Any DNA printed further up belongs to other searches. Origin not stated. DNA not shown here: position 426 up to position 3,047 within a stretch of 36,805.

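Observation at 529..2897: AT-rich, horizontally acquired TPR plus metallo-beta-lactamase-fold gene with its own promoter, inserted next to acnB: a candidate single-gene defence or effector module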

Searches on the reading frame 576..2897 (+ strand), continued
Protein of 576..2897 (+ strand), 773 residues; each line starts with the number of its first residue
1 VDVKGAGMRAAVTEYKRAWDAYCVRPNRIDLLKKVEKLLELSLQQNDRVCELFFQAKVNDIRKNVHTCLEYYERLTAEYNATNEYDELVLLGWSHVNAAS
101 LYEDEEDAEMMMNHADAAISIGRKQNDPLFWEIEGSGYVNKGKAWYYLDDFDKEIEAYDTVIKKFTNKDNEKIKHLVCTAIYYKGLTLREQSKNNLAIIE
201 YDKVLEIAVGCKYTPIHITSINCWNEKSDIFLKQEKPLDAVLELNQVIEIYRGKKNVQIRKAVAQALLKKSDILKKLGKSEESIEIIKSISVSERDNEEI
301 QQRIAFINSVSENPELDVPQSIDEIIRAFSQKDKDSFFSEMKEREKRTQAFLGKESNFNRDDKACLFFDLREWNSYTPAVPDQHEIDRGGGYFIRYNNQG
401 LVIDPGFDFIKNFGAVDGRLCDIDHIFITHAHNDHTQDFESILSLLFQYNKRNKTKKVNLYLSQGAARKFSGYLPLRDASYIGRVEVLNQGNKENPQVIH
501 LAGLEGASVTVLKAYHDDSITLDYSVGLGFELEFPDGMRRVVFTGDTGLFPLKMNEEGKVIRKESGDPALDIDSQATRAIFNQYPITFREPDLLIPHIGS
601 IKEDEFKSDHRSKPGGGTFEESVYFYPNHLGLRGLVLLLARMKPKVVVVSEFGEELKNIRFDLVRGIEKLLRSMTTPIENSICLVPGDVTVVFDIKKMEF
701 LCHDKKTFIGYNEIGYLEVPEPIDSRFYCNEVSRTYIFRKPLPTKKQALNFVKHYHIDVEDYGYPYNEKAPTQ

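Call 8: search_solved_structures(query=window:597-2897:+, max_evalue=1, show_alignments=2)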
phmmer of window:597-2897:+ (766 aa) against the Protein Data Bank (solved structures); distinct sequences matched with E-value up to 1: 6.
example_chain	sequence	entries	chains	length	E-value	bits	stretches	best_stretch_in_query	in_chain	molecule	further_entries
8gyg_A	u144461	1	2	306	0.00077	20.9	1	389-468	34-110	Arysulfatase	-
6qrq_B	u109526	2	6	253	0.099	14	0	376-432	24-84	Oxygen-binding diiron protein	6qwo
7t28_A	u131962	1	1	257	0.6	11.4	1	390-436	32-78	Putative metal-dependent hydrolase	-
5gnt_A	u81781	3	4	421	0.68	11.2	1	293-351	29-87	Mitofusin-1 | Mitofusin-1,Mitofusin-1 fusion protein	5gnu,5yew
5go4_A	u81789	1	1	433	0.69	11.2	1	293-351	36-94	Mitofusin-1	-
7e3v_A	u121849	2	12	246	0.72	11.1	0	386-543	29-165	UPF0173 metal-dependent hydrolase C7P97_11315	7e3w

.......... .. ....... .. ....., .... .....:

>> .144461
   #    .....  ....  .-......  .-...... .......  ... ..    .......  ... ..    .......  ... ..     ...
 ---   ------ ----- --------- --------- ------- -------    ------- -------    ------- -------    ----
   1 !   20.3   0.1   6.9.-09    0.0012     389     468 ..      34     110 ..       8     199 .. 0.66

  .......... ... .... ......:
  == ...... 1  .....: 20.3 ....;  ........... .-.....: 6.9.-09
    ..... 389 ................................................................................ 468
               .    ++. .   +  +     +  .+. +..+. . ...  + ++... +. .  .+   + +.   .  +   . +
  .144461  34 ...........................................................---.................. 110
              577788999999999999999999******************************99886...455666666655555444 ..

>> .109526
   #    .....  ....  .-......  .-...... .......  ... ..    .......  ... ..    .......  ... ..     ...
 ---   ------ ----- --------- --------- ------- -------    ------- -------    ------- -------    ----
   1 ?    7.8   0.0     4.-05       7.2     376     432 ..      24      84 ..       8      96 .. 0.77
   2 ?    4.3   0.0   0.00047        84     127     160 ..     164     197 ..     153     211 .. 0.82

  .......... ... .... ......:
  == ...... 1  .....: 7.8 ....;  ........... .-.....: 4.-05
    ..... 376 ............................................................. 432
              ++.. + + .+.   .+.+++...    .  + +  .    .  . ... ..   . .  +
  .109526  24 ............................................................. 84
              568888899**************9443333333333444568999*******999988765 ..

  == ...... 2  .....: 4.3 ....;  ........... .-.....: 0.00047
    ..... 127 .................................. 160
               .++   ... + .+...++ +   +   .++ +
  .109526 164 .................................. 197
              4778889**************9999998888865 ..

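Call 12: find_encoding_contigs(protein=P0003, flank=8000, max_places=3)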
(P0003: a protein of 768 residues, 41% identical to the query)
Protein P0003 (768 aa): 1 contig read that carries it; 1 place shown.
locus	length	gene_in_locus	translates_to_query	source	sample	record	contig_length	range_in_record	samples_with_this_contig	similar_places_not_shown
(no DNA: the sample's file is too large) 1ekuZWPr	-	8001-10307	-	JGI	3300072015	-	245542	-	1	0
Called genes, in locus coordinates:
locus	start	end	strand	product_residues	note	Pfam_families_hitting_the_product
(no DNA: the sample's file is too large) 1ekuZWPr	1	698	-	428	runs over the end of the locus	PF03447:NAD_binding_3, PF00742:Homoserine_dh, PF01842:ACT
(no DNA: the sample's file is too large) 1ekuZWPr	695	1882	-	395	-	PF00155:Aminotran_1_2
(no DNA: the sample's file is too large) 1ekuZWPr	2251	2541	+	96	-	PF00166:Cpn10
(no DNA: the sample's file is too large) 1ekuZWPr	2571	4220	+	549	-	PF00118:Cpn60_TCP1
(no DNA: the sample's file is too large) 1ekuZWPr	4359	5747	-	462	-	PF21033:RMD1-3 (faint), PF13424:TPR_12 (faint), PF13432:TPR_16 (faint), PF14559:TPR_19 (faint), PF13181:TPR_8 (faint), PF00515:TPR_1 (weak), PF07719:TPR_2 (weak), PF13414:TPR_11, +3 more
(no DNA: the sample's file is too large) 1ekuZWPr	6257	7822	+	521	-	PF03023:MurJ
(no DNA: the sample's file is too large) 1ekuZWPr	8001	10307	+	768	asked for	PF13432:TPR_16, PF13424:TPR_12, PF13432:TPR_16, PF13414:TPR_11, PF13424:TPR_12, PF13432:TPR_16, PF00515:TPR_1, PF12706:Lactamase_B_2, +23 more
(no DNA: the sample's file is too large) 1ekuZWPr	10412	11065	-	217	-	PF03308:MeaB (faint), PF02492:cobW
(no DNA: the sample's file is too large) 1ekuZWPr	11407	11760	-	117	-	PF01155:HypA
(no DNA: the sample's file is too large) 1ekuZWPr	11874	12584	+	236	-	PF00027:cNMP_binding, PF13545:HTH_Crp_2, PF00325:Crp (weak)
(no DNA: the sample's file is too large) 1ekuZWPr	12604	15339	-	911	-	PF21623:HK_sensor_dom_bact, PF00512:HisKA, PF02518:HATPase_c, PF00072:Response_reg, PF01627:Hpt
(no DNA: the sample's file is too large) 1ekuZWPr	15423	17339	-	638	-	PF00009:GTP_EFTU, PF03144:GTP_EFTU_D2, PF25461:Beta-barrel_SelB, PF09106:WHD_2nd_SelB, PF09107:WHD_3rd_SelB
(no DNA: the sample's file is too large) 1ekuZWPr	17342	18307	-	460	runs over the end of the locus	PF02127:Peptidase_M18, PF05343:Peptidase_M42 (faint)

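Call 13: find_encoding_contigs(protein=P0005, flank=8000, max_places=3)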
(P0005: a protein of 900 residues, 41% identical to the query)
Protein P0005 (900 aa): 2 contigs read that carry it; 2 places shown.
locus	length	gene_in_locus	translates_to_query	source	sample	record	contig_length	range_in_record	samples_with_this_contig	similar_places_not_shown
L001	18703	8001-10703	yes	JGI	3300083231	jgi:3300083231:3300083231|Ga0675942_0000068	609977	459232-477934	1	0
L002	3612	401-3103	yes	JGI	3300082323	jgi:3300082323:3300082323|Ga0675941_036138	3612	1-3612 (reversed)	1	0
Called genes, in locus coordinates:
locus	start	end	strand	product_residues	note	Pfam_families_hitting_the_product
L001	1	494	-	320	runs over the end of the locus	PF00676:E1_dh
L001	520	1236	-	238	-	PF00392:GntR, PF07702:UTRA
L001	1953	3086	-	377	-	PF13646:HEAT_2 (faint)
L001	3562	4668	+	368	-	PF21621:MPI_cupin_dom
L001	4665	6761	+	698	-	PF02449:Glyco_hydro_42, PF08532:Glyco_hydro_42M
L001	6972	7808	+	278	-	PF02633:Creatininase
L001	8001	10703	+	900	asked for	PF00515:TPR_1 (faint), PF07719:TPR_2 (faint), PF13174:TPR_6 (faint), PF13374:TPR_10 (faint), PF13424:TPR_12 (weak), PF00753:Lactamase_B (weak), PF12706:Lactamase_B_2, PF23023:Anti-Pycsar_Apyc1, +3 more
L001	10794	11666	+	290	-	PF12679:ABC2_membrane_2 (faint)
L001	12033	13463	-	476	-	PF00884:Sulfatase, PF01663:Phosphodiest (faint), PF16347:SGSH_C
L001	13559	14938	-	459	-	PF00884:Sulfatase, PF01663:Phosphodiest (faint), PF16347:SGSH_C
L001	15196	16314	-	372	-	PF00248:Aldo_ket_red, PF13187:Fer4_9 (weak)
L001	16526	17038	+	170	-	PF04978:MST (weak), PF12867:DinB_2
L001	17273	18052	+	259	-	PF13391:HNH_2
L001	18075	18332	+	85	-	-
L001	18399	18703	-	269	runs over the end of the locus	PF09224:DUF1961, PF19763:DUF6250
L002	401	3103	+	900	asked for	PF00515:TPR_1 (faint), PF07719:TPR_2 (faint), PF13174:TPR_6 (faint), PF13374:TPR_10 (faint), PF13424:TPR_12 (weak), PF00753:Lactamase_B (weak), PF12706:Lactamase_B_2, PF23023:Anti-Pycsar_Apyc1, +3 more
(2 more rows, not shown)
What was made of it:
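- One homologue (L001) has sulfatase and glycosidase genes in its neighbourhood (call 13).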

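Call 14: find_encoding_contigs(protein=P0039, flank=8000, max_places=2)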
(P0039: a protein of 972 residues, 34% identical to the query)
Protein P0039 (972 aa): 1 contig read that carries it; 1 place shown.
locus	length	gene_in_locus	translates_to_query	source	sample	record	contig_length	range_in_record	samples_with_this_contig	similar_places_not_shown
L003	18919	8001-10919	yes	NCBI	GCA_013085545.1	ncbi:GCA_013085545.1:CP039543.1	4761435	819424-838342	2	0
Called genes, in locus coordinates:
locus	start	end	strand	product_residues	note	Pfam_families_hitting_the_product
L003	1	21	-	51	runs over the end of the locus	PF11752:DUF3309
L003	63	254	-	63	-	PF05532:CsbD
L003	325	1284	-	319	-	PF05239:PRC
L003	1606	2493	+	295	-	-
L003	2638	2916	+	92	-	PF01037:AsnC_trans_reg, PF22482:AsnC_trans_reg_3 (weak)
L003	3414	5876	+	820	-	PF00672:HAMP (faint), PF00989:PAS (weak), PF08448:PAS_4, PF13426:PAS_9, PF00015:MCPsignal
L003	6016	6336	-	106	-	PF03992:ABM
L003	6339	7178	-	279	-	PF02596:DUF169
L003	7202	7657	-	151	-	PF12802:MarR_2, PF13545:HTH_Crp_2 (weak), PF01047:MarR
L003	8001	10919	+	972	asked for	PF07721:TPR_4 (faint), PF09976:TPR_21 (faint), PF01535:PPR (faint), PF07719:TPR_2 (faint), PF13424:TPR_12 (weak), PF00753:Lactamase_B, PF12706:Lactamase_B_2, PF23023:Anti-Pycsar_Apyc1 (weak), +10 more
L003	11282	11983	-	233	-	-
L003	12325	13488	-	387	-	PF00465:Fe-ADH, PF13685:Fe-ADH_2, PF25137:ADH_Fe_C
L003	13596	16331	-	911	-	PF00111:Fer2, PF13085:Fer2_3 (faint), PF01799:Fer2_2, PF01315:Ald_Xan_dh_C, PF02738:MoCoBD_1, PF20256:MoCoBD_2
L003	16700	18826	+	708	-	PF01590:GAF (faint), PF00158:Sigma54_activat, PF14532:Sigma54_activ_2, PF25601:AAA_lid_14, PF02954:HTH_8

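Call 15: find_encoding_contigs(protein=P0015, flank=8000, max_places=2)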
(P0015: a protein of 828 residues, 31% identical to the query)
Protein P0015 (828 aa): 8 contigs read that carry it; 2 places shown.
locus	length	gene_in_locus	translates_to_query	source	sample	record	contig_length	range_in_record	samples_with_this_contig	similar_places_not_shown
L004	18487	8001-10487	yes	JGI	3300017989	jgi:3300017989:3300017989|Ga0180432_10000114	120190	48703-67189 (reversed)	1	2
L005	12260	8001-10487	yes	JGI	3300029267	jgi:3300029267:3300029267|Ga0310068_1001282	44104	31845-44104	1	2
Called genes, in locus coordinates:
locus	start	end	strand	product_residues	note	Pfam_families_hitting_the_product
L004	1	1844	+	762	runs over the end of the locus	-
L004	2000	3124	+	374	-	PF13593:SBF_like, PF01758:SBF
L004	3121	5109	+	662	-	PF22666:Glyco_hydro_2_N2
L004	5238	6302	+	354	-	PF02012:BNR (faint), PF13088:BNR_2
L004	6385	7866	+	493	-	-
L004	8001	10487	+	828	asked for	PF17874:TPR_MalT (faint), PF00515:TPR_1 (faint), PF13424:TPR_12 (weak), PF13432:TPR_16, PF13424:TPR_12 (weak), PF00753:Lactamase_B, PF23023:Anti-Pycsar_Apyc1 (weak), PF12706:Lactamase_B_2, +10 more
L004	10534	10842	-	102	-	PF02579:Nitro_FeMo-Co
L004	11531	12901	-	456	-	PF00989:PAS, PF08448:PAS_4, PF13426:PAS_9, PF00158:Sigma54_activat, PF14532:Sigma54_activ_2, PF07728:AAA_5, PF25601:AAA_lid_14, PF02954:HTH_8, +2 more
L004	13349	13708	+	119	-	PF17253:DUF5320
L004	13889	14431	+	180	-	PF00578:AhpC-TSA, PF08534:Redoxin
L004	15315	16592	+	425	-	PF01656:CbiA, PF02374:ArsA_ATPase (weak), PF09140:MipZ, PF10609:ParA, PF13614:AAA_31 (weak), PF02579:Nitro_FeMo-Co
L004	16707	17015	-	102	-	PF02915:Rubrerythrin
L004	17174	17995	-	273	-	PF00753:Lactamase_B, PF12706:Lactamase_B_2 (faint)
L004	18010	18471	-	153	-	PF03061:4HBT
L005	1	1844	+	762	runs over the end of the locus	-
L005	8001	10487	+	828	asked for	PF17874:TPR_MalT (faint), PF00515:TPR_1 (faint), PF13424:TPR_12 (weak), PF13432:TPR_16, PF13424:TPR_12 (weak), PF00753:Lactamase_B, PF23023:Anti-Pycsar_Apyc1 (weak), PF12706:Lactamase_B_2, +10 more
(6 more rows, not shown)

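Call 16: find_encoding_contigs(protein=P0002, flank=8000, max_places=2)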
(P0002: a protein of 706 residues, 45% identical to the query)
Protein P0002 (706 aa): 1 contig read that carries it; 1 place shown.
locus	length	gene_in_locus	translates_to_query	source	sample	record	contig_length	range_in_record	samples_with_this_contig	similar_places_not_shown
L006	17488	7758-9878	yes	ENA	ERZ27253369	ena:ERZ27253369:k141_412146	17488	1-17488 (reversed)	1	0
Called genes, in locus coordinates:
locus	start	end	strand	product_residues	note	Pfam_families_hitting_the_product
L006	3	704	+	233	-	?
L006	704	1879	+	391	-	PF01855:POR_N, PF02780:Transketolase_C, PF17147:PFOR_II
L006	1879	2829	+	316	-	PF02775:TPP_enzyme_C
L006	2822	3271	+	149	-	PF01257:2Fe-2S_thioredx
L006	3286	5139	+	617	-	PF01257:2Fe-2S_thioredx (weak), PF01512:Complex1_51K, PF10589:NADH_4Fe-4S, PF00037:Fer4 (weak), PF12838:Fer4_7, PF13187:Fer4_9, PF13237:Fer4_10 (weak), PF00037:Fer4 (weak)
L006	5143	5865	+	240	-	PF00111:Fer2, PF13510:Fer2_4, PF00037:Fer4 (faint), PF12838:Fer4_7 (weak), PF14697:Fer4_21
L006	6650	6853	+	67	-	PF02604:PhdYeFM_antitox, PF18506:RelB-like (weak)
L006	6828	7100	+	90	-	PF05016:ParE_toxin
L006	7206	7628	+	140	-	PF01909:NTP_transf_2, PF18765:Polbeta (weak)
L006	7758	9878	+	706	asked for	PF00515:TPR_1 (faint), PF07719:TPR_2 (faint), PF13174:TPR_6 (faint), PF13181:TPR_8 (faint), PF13424:TPR_12 (weak), PF00753:Lactamase_B, PF12706:Lactamase_B_2, PF23023:Anti-Pycsar_Apyc1 (weak), +3 more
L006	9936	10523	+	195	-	-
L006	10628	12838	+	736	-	PF04879:Molybdop_Fe4S4 (weak), PF00384:Molybdopterin, PF01568:Molydop_binding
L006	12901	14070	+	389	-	PF01547:SBP_bac_1, PF13531:SBP_bac_11, PF13416:SBP_bac_8, PF13343:SBP_bac_6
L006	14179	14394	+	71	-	-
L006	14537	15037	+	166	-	PF01257:2Fe-2S_thioredx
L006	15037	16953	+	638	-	PF01512:Complex1_51K, PF10589:NADH_4Fe-4S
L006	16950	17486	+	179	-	?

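Call 21: predict_structure(alignment_id=A1)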
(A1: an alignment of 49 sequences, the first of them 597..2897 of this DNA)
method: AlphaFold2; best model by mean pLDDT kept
length: 766 residues; sequences in the alignment: 49
mean_pLDDT: 89.7   pTM: 0.80
mean pLDDT of the five models: 89.7, 89.6, 86.3, 85.0, 83.2
residues with pLDDT >= 90: 514; 70-90: 198; 50-70: 46; < 50: 8
segments of 3 or more residues with pLDDT < 50: 603-606, 763-766
pLDDT, mean of each block of 10 residues (from residue 1): 88 87 95 96 96 91 92 87 93 85 95 95 95 96 96 97 94 98 96 97 92 96 94 96 90 90 89 88 85 75 66 72 84 86 92 82 75 55 89 95 94 97 92 95 90 96 85 93 95 97 96 86 97 96 95 88 88 96 97 84 52 69 92 96 89 93 85 87 96 97 97 91 89 97 96 91 50
secondary structure, 60 per line:
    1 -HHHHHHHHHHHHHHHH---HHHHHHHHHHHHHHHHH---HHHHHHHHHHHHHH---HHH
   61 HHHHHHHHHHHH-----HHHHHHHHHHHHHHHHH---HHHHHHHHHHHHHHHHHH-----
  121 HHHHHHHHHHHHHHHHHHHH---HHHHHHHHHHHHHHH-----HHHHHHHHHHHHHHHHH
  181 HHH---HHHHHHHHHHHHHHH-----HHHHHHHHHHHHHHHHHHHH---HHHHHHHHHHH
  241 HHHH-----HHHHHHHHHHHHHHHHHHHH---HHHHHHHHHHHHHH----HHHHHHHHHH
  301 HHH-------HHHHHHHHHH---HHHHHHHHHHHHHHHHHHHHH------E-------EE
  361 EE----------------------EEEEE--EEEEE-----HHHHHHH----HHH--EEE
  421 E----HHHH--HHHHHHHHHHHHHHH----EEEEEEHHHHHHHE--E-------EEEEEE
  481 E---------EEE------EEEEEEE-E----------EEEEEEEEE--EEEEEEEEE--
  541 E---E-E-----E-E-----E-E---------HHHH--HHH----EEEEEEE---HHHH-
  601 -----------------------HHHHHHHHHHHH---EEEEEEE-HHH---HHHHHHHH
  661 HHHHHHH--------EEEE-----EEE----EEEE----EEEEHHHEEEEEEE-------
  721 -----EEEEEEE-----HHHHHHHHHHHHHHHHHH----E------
elements in order (helices of 4 or more, strands of 3 or more residues): H2-17 H21-37 H41-54 H58-72 H78-94 H98-115 H121-140 H144-158 H164-183 H187-201 H207-226 H230-244 H250-269 H273-286 H291-303 H311-320 H324-344 E359-362 E385-389 E392-396 H402-408 E418-421 H426-429 H432-446 E451-456 H457-463 E475-481 E491-493 E500-506 E519-527 E530-538 H573-576 E586-592 H596-599 H624-635 E639-645 H653-667 E676-679 E685-687 E692-695 E700-703 E707-713 E726-732 H738-755
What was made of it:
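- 597..2897 (+): CDS of the TPR-MBL protein (766 aa plus stop). AF2 model pLDDT 89.7, pTM 0.80 (call 21).
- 597..1628 (+): N-terminal TPR-like alpha-solenoid (aa 1-344, 17 helices); fast-evolving. Secondary structure of the model (call 21).
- On Metallo-beta-lactamase fold superfamily: The sandwich is modelled at high confidence (call 21).
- On TPR repeat proteins: The model has 17 paired helices (call 21).
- On STAND/Avs NLR-like defence proteins: The model goes directly from TPR (to aa 344) to MBL (call 21).
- Architecture: the AF2 model is confident (pLDDT 89.7, pTM 0.80) and shows 17 N-terminal helices followed by an MBL sandwich (call 21).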

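Call 23: fold_search(model_id=the predicted structure, library=pdb)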
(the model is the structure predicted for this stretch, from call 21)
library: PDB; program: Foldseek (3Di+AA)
matches with E <= 10: 1639; with E <= 0.001: 258
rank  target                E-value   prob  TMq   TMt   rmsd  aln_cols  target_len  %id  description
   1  8gyg_A                5.7e-11  1.00  0.30  0.72   6.9       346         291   16  Purification ,Crystallization and X-ray Diffraction analysis of a novel arysulfatase from Pseudoalteromonas atlantica  (released 2023-10-18)
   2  6knt_C                6.9e-11  1.00  0.26  0.75   6.1       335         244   15  Crystal structure of the metallo-beta-lactamase fold protein YhfI from Bacillus subtilis (space group P4332) (released 2019-09-18)
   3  6kns_B                1.1e-10  1.00  0.26  0.77   6.0       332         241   14  Crystal structure of the metallo-beta-lactamase fold protein YhfI from Bacillus subtilis (space group I4122) (released 2019-09-18)
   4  1zkp_C                1.2e-10  1.00  0.28  0.80   4.9       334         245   14  1.5A Resolution Crystal Structure of a Metallo Beta Lactamase Family Protein, the ELAC Homolgue of Bacillus anthracis, (released 2005-06-21)
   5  1zkp_A                1.3e-10  1.00  0.28  0.79   5.1       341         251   14  1.5A Resolution Crystal Structure of a Metallo Beta Lactamase Family Protein, the ELAC Homolgue of Bacillus anthracis, (released 2005-06-21)
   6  1zkp_B                2.1e-10  1.00  0.28  0.79   4.6       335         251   14  1.5A Resolution Crystal Structure of a Metallo Beta Lactamase Family Protein, the ELAC Homolgue of Bacillus anthracis, (released 2005-06-21)
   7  6knt_B                3.2e-10  1.00  0.27  0.78   6.1       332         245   14  Crystal structure of the metallo-beta-lactamase fold protein YhfI from Bacillus subtilis (space group P4332) (released 2019-09-18)
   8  6kns_A                3.5e-10  1.00  0.27  0.78   6.0       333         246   14  Crystal structure of the metallo-beta-lactamase fold protein YhfI from Bacillus subtilis (space group I4122) (released 2019-09-18)
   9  8gyg_B                3.8e-10  1.00  0.29  0.69   7.1       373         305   16  Purification ,Crystallization and X-ray Diffraction analysis of a novel arysulfatase from Pseudoalteromonas atlantica  (released 2023-10-18)
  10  7byq_A                6.9e-10  1.00  0.30  0.58   6.3       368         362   13  The mutant variant of PNGM-1. H279A was substituted for alanine to study metal coordination. (released 2021-04-28)
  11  7bzi_E                8.0e-10  1.00  0.29  0.57  14.1       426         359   11  The mutant variant of PNGM-1. H91 was substituted for alanine to study metal coordination. (released 2021-04-28)
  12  7bzi_C                9.3e-10  1.00  0.28  0.56   6.8       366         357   12  The mutant variant of PNGM-1. H91 was substituted for alanine to study metal coordination. (released 2021-04-28)
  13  7bzi_A                1.0e-09  1.00  0.29  0.57   6.8       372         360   12  The mutant variant of PNGM-1. H91 was substituted for alanine to study metal coordination. (released 2021-04-28)
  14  7bz3_A                1.3e-09  1.00  0.29  0.60   7.0       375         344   12  The mutant variant of PNGM-1. H257 was substituted for alanine to study substrate binding. (released 2021-04-28)
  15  7wi1_A                1.8e-09  1.00  0.29  0.57   6.9       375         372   12  The mutant variant of PNGM-1, H93 was substituuted for alanine to study metal coordination (released 2023-01-18)
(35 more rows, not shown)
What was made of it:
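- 1629..2894 (+): ElaC/RNase Z-like metallo-beta-lactamase-fold phosphodiesterase module (aa 345-766). Foldseek results agree (call 23).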
